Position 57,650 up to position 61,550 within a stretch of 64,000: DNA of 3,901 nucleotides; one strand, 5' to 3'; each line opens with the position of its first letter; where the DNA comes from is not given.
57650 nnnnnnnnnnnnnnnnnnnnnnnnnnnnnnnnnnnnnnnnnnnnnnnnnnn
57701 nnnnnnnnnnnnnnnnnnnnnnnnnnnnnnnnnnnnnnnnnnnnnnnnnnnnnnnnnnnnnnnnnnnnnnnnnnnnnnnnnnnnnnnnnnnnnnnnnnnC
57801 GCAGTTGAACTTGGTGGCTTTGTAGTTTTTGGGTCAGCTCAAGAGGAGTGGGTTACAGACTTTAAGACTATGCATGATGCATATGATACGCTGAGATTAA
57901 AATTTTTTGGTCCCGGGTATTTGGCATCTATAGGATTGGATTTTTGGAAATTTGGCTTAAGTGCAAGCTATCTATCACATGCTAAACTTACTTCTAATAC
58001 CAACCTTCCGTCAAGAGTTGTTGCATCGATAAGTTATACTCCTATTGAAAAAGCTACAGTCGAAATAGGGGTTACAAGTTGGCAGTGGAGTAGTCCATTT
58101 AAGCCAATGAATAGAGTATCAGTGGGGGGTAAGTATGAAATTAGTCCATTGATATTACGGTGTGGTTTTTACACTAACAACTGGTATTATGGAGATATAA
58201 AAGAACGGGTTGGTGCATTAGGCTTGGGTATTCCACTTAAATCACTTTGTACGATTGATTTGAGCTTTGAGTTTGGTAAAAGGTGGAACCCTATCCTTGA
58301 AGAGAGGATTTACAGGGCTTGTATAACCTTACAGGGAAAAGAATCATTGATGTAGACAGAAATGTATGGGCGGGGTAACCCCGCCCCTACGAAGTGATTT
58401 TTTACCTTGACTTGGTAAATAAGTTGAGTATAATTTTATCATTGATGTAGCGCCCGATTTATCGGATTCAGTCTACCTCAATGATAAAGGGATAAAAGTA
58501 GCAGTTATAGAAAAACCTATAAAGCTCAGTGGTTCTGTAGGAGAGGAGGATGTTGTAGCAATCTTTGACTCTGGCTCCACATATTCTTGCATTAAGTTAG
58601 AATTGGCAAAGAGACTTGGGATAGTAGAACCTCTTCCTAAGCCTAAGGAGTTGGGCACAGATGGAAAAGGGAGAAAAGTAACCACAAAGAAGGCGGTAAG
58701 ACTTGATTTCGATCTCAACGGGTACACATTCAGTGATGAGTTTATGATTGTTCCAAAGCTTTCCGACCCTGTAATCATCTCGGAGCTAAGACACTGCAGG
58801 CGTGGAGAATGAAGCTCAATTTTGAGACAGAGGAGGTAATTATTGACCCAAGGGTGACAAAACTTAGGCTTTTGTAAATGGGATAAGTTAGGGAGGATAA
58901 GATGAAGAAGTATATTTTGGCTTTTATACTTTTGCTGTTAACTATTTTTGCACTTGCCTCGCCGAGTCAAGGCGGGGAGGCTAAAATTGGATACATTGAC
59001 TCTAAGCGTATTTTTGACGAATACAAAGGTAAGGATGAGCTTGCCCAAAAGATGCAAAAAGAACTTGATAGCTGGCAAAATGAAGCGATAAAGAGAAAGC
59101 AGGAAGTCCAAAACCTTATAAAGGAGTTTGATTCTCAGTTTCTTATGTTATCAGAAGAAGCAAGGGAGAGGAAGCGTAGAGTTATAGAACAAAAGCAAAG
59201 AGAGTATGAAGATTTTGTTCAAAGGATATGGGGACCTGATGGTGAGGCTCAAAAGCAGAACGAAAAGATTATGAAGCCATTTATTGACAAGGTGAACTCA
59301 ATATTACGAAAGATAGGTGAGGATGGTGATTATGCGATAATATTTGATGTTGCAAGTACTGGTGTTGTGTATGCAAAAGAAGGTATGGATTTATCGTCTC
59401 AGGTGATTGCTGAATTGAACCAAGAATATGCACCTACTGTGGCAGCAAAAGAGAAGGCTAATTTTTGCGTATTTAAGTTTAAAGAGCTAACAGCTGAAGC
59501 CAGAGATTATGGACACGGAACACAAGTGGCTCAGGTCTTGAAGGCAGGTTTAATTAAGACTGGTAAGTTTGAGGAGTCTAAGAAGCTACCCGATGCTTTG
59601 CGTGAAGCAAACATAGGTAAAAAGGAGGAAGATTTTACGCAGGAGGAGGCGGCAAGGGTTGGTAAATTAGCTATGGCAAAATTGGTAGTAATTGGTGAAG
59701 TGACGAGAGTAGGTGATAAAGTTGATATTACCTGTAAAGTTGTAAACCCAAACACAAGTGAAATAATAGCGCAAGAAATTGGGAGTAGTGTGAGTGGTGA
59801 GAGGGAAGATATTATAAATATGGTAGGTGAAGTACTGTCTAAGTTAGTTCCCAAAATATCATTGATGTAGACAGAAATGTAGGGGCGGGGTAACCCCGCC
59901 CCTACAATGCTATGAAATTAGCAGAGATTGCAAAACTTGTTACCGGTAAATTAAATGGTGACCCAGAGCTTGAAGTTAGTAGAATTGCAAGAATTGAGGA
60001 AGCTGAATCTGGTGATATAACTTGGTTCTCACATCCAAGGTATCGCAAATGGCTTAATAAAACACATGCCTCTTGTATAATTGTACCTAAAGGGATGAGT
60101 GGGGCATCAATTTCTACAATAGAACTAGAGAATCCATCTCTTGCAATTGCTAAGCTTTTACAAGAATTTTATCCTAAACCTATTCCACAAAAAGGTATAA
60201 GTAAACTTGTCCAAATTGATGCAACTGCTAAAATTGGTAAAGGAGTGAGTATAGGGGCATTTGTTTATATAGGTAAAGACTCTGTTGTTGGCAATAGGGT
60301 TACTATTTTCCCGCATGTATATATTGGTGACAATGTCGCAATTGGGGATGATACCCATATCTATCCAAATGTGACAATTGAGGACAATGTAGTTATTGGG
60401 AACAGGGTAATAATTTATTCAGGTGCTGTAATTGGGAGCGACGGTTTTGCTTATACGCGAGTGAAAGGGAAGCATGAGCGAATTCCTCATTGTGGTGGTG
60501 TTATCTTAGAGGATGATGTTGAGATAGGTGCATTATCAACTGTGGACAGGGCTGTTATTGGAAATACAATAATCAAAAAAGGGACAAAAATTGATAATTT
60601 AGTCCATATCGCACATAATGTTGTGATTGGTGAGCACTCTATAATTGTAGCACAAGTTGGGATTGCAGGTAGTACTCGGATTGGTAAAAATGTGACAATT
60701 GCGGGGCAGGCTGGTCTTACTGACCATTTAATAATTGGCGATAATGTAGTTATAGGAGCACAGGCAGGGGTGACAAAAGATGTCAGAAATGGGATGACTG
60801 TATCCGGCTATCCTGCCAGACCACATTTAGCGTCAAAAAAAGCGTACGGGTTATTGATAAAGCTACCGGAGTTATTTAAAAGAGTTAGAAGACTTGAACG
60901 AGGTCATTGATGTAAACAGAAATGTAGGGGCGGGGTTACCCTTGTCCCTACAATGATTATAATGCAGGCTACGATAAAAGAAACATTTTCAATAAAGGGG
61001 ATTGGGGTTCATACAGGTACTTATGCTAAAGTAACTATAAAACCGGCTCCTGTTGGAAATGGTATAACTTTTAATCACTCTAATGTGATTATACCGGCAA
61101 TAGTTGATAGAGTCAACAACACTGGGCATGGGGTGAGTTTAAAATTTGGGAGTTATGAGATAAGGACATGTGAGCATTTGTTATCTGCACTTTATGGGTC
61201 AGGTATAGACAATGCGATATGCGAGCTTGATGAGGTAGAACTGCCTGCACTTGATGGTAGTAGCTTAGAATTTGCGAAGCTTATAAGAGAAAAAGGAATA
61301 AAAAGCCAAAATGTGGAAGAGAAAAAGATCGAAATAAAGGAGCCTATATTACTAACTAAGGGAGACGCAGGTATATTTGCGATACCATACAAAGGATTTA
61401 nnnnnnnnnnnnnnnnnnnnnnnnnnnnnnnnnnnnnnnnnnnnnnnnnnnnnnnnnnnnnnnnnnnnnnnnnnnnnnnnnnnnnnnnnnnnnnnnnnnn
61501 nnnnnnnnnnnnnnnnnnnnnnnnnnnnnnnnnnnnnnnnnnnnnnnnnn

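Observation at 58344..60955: REP-like element with a GC hairpin that supplies stop codons and a shared C-terminal SLM tripeptide to consecutive envelope-biogenesis genes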

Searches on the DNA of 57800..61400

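Call 36: search_rna_families(source=window, start=57800, end=61400, threshold=evalue, max_evalue=1)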
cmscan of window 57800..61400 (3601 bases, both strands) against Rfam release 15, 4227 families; matches with E-value up to 1: 2.
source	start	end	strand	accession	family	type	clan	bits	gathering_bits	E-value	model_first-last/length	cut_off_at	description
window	59860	59908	-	RF01730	Termite-leu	Cis-reg;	-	25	51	0.024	1-78/78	no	Termite-leu RNA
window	59547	59642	-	RF02120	FTX_2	Gene; lncRNA;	-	22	48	0.46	1-97/97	no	FTX transcript, XIST regulator conserved region 2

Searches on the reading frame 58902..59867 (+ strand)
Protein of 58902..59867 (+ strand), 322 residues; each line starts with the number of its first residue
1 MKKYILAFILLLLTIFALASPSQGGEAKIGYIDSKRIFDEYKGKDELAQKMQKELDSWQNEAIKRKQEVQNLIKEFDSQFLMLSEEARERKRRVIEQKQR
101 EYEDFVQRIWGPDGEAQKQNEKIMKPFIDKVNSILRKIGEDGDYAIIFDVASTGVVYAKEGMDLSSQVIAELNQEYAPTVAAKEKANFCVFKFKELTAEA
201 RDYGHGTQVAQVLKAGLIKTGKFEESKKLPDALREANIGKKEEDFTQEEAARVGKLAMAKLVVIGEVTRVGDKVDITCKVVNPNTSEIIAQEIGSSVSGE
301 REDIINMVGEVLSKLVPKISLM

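Call 15: search_protein_families(library=pfam, proteins=[window:58902-59867:+], max_evalue=0.01)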
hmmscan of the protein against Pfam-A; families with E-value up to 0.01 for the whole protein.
window:58902-59867:+ (322 aa): 2 families
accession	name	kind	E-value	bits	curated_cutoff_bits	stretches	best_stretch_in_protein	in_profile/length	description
PF03938.19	OmpH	-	1.3e-28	100.4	32.4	1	28-172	1-141/141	Outer membrane protein (OmpH-like)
PF03783.19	CsgG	-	0.00065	19.5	20.8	1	190-270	14-101/210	Curli production assembly/transport component CsgG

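Call 22: find_homologous_proteins(query=window:58902-59867:+, max_evalue=0.00001)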
Query window:58902-59867:+ (322 aa): 29 proteins with E <= 0.00001 among 3184 candidates.
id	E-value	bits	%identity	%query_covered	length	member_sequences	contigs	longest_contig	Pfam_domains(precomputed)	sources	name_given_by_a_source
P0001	2.6e-201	685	100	100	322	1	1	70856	PF03938.20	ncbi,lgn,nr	ncbi:MAG: OmpH family outer membrane protein [bacterium]|nr:OmpH family outer membrane protein [bact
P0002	7.1e-114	398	60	99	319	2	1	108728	PF03938.20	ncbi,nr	ncbi:OmpH family outer membrane protein [candidate division WOR-3 bacterium]|nr:OmpH family outer me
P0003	9.0e-111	388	59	97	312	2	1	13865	PF03938.20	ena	-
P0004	1.0e-110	388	59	99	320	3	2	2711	PF03938.20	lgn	-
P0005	3.0e-110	386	61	92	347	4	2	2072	PF03938.20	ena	-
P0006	1.2e-109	384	60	97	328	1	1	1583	PF03938.20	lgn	-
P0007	5.4e-108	379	59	97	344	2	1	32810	PF03938.20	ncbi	-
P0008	1.2e-106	375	57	99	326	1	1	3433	PF03938.20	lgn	-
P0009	1.7e-106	374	58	93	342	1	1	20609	PF03938.20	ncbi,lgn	-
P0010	1.5e-101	358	59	90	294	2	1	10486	PF03938.20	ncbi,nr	ncbi:OmpH family outer membrane protein, partial [candidate division WOR-3 bacterium]|nr:OmpH family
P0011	1.3e-98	348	53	96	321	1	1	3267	PF03938.20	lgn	-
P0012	2.4e-98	347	55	99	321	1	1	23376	PF03938.20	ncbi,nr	ncbi:MAG: OmpH family outer membrane protein [Candidatus Stahlbacteria bacterium]|nr:OmpH family out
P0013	3.4e-97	344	55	99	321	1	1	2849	PF03938.20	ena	-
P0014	2.8e-92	327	47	99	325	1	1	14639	PF03938.20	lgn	-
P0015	4.3e-88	314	50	99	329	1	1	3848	PF03938.20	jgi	jgi:outer membrane protein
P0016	8.1e-88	313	48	97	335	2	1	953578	PF03938.20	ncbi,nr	ncbi:MAG: OmpH family outer membrane protein [bacterium]|nr:OmpH family outer membrane protein [bact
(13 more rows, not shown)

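Call 24: find_encoding_contigs(protein=P0001, flank=10000, max_places=3)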
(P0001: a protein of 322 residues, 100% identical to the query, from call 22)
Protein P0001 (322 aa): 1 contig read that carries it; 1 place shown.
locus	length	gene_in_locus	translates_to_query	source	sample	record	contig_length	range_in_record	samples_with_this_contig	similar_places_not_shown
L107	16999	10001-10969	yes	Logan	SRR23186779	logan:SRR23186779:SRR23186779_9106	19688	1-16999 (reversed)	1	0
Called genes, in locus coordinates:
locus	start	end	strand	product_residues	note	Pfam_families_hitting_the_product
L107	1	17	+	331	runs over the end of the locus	PF01012:ETF, PF00766:ETF_alpha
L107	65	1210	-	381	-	PF07938:Fungal_lectin (weak), PF18962:Por_Secre_tail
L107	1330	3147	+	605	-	PF12836:HHH_3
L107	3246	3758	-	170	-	PF01553:Acyltransferase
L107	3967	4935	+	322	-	PF02618:YceG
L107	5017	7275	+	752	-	PF07244:POTRA, PF08479:POTRA_2 (faint), PF07244:POTRA, PF01103:Omp85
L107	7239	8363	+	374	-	-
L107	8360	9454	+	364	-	-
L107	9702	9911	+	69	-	-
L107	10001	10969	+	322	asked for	PF03938:OmpH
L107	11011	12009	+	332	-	PF04613:LpxD, PF21711:DCTN5 (faint), PF25084:LbH_EIF2B, PF25087:GMPPB_C (faint), PF00132:Hexapep (weak), PF14602:Hexapep_2 (faint), PF00132:Hexapep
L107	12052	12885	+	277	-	PF03331:LpxC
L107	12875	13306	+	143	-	PF22817:ApeP-like, PF07977:FabA, PF22818:ApeI-like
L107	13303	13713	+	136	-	PF01909:NTP_transf_2, PF18765:Polbeta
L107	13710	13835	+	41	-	-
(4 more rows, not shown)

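Call 25: find_encoding_contigs(protein=P0002, flank=8000, max_places=2)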
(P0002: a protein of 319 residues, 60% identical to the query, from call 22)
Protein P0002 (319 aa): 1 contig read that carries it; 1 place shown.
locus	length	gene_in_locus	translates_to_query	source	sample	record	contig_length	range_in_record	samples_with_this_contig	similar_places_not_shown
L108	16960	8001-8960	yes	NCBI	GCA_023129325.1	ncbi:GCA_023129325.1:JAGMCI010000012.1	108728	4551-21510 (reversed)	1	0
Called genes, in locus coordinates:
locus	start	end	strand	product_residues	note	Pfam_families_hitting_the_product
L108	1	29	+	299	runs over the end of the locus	PF01180:DHO_dh, PF01207:Dus (faint)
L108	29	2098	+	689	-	PF00912:Transgly, PF00905:Transpeptidase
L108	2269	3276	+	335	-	PF02618:YceG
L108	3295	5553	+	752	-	PF07244:POTRA, PF01103:Omp85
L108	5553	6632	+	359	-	-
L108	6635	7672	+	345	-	-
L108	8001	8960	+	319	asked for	PF03938:OmpH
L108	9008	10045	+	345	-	PF04613:LpxD, PF25084:LbH_EIF2B, PF25087:GMPPB_C (faint), PF00132:Hexapep, PF25084:LbH_EIF2B (weak), PF00132:Hexapep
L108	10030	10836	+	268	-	PF03331:LpxC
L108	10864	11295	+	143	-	PF22817:ApeP-like, PF07977:FabA, PF22818:ApeI-like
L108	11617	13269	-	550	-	PF17391:Urocanase_N, PF01175:Urocanase, PF17392:Urocanase_C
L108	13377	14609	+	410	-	PF00464:SHMT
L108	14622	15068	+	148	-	PF00383:dCMP_cyt_deam_1, PF14437:MafB19-deam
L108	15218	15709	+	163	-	-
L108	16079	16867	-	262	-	PF02195:ParB_N, PF17762:HTH_ParB, PF23552:ParB_C (weak)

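Call 27: find_encoding_contigs(protein=P0007, flank=6000, max_places=1)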
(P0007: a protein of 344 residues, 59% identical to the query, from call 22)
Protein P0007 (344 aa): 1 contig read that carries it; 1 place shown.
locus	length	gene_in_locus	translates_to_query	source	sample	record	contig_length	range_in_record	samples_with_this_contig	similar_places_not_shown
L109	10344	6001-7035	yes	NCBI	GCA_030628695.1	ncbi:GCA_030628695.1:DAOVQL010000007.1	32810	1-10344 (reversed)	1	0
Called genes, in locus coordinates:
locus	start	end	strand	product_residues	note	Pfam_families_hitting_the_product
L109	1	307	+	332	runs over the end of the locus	PF08240:ADH_N, PF01262:AlaDh_PNT_C (weak), PF00107:ADH_zinc_N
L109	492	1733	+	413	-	PF05697:Trigger_N, PF05698:Trigger_C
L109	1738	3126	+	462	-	PF13229:Beta_helix (weak), PF18962:Por_Secre_tail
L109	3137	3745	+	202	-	PF00574:CLP_protease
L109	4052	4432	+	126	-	PF00825:Ribonuclease_P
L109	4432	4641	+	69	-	PF01809:YidD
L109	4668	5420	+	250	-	PF23023:Anti-Pycsar_Apyc1 (faint), PF00753:Lactamase_B (weak), PF12706:Lactamase_B_2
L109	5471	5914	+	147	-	-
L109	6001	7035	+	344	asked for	PF03938:OmpH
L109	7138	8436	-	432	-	PF00291:PALP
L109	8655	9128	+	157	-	PF22398:DUF6978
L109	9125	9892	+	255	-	PF08861:DUF1828, PF08862:DUF1829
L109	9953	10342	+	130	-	?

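Call 28: find_encoding_contigs(protein=P0012, flank=6000, max_places=1)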
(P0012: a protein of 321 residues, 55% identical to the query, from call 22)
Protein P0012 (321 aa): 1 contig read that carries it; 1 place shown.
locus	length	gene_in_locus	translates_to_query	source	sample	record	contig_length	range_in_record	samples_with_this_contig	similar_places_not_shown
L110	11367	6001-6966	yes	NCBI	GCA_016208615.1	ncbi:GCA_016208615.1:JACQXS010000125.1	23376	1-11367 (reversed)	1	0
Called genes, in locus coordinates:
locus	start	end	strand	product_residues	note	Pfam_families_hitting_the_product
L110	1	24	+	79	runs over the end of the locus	PF13711:DUF4160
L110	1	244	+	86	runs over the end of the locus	PF10387:DUF2442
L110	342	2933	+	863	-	PF01555:N6_N4_Mtase, PF01170:UPF0020 (faint), PF01555:N6_N4_Mtase, PF27126:NmeDI_C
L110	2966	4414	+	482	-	-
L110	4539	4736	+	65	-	-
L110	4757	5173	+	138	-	PF00254:FKBP_C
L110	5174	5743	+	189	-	PF04013:Methyltrn_RNA_2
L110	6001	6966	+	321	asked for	PF03938:OmpH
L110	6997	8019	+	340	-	PF04613:LpxD, PF25084:LbH_EIF2B, PF25087:GMPPB_C (faint), PF00132:Hexapep, PF14602:Hexapep_2 (faint), PF00132:Hexapep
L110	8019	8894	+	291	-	PF03331:LpxC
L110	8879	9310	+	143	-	PF22817:ApeP-like, PF07977:FabA, PF22818:ApeI-like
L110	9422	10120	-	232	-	PF00590:TP_methylase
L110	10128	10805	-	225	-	-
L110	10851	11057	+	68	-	-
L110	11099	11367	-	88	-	?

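Call 29: find_encoding_contigs(protein=P0016, flank=10000, max_places=1)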
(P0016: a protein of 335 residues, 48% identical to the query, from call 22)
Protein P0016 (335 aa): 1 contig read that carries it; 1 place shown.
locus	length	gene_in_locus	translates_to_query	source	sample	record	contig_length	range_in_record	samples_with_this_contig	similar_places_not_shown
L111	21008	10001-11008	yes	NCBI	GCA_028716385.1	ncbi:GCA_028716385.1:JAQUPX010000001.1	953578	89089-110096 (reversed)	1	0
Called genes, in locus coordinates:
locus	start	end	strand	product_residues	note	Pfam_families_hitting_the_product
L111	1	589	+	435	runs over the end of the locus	PF11638:DnaA_N, PF01695:IstB_IS21 (weak), PF00308:Bac_DnaA, PF01637:ATPase_2 (faint), PF13173:AAA_14 (faint), PF13401:AAA_22 (faint), PF00004:AAA (weak), PF08299:Bac_DnaA_C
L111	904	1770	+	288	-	PF02517:Rce1-like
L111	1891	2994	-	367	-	-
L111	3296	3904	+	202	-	PF04367:DUF502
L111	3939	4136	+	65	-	-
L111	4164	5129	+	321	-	PF02618:YceG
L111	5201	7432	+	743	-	PF25282:POTRA1_3_Toc75 (faint), PF07244:POTRA, PF01103:Omp85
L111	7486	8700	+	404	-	-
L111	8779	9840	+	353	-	-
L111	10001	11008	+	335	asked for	PF03938:OmpH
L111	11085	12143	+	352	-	PF04613:LpxD, PF25084:LbH_EIF2B, PF25087:GMPPB_C, PF00132:Hexapep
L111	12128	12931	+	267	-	PF03331:LpxC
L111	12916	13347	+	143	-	PF22817:ApeP-like, PF07977:FabA, PF22818:ApeI-like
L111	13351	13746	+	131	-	PF18962:Por_Secre_tail (weak)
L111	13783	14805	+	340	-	-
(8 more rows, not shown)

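Call 30: find_encoding_contigs(protein=P0003, flank=6000, max_places=1)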
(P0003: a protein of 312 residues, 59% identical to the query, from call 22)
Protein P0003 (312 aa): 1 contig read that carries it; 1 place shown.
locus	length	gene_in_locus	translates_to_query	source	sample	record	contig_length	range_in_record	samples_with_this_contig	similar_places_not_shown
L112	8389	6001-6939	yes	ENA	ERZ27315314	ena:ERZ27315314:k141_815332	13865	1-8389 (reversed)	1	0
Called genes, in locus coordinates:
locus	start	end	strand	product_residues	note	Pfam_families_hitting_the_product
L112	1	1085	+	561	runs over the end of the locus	PF01642:MM_CoA_mutase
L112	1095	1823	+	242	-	PF13424:TPR_12 (weak), PF17874:TPR_MalT, PF07719:TPR_2 (faint), PF13424:TPR_12, PF14938:SNAP (weak), PF00515:TPR_1 (weak), PF13424:TPR_12, PF00515:TPR_1 (weak), +3 more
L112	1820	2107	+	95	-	-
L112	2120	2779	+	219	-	-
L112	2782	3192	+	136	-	PF02310:B12-binding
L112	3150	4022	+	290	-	PF00753:Lactamase_B, PF23023:Anti-Pycsar_Apyc1 (faint)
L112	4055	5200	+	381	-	PF18780:HNH_repeat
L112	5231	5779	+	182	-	PF14512:TM1586_NiRdase (faint), PF00881:Nitroreductase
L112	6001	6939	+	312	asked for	PF03938:OmpH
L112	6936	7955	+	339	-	PF04613:LpxD, PF25084:LbH_EIF2B, PF25087:GMPPB_C (faint), PF00132:Hexapep, PF14602:Hexapep_2 (faint), PF00132:Hexapep, PF25084:LbH_EIF2B (weak), PF00132:Hexapep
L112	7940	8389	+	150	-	?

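Call 54: list_cluster_members(proteins=[P0001, P0150, P0151, P0152, P0180, P0178])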
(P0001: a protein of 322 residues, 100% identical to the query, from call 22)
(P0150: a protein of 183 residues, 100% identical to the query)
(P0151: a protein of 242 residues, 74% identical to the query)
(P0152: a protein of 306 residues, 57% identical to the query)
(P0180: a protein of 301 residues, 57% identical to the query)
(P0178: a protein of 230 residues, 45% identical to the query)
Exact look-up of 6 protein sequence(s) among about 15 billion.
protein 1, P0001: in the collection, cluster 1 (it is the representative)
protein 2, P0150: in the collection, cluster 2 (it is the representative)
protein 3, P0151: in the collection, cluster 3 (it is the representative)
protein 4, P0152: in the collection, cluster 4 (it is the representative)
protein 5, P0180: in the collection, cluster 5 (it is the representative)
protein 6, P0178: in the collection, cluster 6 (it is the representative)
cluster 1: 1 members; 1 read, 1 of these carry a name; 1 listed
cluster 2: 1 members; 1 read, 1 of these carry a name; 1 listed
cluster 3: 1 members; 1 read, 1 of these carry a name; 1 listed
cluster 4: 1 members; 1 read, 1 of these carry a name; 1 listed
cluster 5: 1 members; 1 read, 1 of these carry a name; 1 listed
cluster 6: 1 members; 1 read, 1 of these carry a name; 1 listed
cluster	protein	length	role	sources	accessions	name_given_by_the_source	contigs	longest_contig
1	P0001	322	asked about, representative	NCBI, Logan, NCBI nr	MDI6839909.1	MAG: OmpH family outer membrane protein [bacterium] | OmpH family outer membrane protein [bacterium]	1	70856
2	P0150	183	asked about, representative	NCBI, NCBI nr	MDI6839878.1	MAG: T9SS type A sorting domain-containing protein [bacterium] | T9SS type A sorting domain-containing protein [bacterium]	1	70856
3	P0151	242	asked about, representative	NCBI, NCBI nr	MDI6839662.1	MAG: T9SS type A sorting domain-containing protein [bacterium] | T9SS type A sorting domain-containing protein [bacterium]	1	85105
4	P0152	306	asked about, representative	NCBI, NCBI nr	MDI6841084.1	MAG: T9SS type A sorting domain-containing protein [bacterium] | T9SS type A sorting domain-containing protein [bacterium]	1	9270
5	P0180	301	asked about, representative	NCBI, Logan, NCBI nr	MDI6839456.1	MAG: T9SS type A sorting domain-containing protein [bacterium] | T9SS type A sorting domain-containing protein [bacterium]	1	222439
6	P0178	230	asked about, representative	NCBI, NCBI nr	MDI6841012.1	MAG: Ser-Thr-rich GPI-anchored membrane family protein, partial [bacterium] | Ser-Thr-rich GPI-anchored membrane family protein [bacterium]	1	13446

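Call 78: search_protein_families(library=ncbifam, proteins=[window:58902-59867:+], max_evalue=0.1)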
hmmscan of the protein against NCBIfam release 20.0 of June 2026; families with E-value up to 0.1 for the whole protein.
window:58902-59867:+ (322 aa): 3 families
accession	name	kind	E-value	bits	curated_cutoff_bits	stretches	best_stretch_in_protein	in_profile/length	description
NF008047.0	PRK10780.1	equivalog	1.3e-06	28.5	237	1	1-170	1-162/165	molecular chaperone Skp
TIGR02800.1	propeller_TolB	equivalog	0.0067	15.4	343.15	1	183-285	20-115/418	Tol-Pal system beta propeller repeat protein TolB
TIGR04510.1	mod_pep_cyc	subfamily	0.025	13.1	400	1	243-315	300-370/814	putative peptide modification system cyclase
